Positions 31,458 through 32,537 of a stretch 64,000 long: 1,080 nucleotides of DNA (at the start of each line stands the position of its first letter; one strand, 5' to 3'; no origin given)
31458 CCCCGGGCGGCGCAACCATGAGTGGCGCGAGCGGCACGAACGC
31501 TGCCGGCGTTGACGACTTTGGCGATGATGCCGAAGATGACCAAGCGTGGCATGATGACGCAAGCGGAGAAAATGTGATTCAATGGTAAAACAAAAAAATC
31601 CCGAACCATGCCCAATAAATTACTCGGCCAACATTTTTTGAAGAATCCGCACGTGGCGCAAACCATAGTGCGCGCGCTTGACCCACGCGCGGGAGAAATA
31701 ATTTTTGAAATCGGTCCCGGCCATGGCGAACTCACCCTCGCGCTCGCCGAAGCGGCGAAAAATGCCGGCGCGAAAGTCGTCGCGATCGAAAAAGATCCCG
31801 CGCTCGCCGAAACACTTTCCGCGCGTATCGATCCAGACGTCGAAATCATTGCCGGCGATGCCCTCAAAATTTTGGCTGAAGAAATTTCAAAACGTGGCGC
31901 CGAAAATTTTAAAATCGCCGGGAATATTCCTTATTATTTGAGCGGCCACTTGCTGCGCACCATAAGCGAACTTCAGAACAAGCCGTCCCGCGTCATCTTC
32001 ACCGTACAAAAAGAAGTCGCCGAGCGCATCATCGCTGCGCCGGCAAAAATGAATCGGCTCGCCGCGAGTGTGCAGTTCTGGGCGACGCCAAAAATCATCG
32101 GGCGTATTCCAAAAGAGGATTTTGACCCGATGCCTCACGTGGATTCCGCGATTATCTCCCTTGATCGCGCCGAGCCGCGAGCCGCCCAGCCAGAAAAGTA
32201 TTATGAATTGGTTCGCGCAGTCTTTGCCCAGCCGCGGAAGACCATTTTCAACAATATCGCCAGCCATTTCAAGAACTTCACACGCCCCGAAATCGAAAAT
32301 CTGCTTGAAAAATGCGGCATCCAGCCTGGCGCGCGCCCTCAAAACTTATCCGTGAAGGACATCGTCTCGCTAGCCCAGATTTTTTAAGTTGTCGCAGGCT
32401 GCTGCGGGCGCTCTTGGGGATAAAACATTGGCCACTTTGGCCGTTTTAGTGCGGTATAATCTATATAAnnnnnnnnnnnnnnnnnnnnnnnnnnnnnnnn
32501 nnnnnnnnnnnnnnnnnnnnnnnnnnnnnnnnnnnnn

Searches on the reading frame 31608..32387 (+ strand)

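Call 5: search_protein_families(library=pfam, proteins=[window:31608-32387:+], max_evalue=0.01)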
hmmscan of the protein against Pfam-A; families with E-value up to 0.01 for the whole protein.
window:31608-32387:+ (259 aa): 8 families
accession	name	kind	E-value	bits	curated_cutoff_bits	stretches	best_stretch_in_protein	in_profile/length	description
PF00398.26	RrnaAD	-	2.2e-48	165.1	24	1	3-258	5-260/263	Ribosomal RNA adenine dimethylase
PF17930.7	LpxI_N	-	0.00014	22.3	25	1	38-108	7-76/129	LpxI N-terminal domain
PF02254.24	TrkA_N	-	0.00023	21.9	23.8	1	38-86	5-50/116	TrkA-N domain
PF13649.12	Methyltransf_25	-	0.00043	21.4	27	1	32-89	1-59/97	Methyltransferase domain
PF02390.23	Methyltransf_4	-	0.00089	19.2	24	1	31-101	4-76/173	Putative methyltransferase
PF23282.1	WHD_ROQ1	-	0.0015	19.1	24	1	210-255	7-52/76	Disease resistance protein Roq1-like, winged-helix domain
PF13578.12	Methyltransf_24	-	0.0034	18.7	26.3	1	34-90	2-62/105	Methyltransferase domain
PF01135.25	PCMT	-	0.0046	17.2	20.3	1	9-75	54-119/210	Protein-L-isoaspartate(D-aspartate) O-methyltransferase (PCMT)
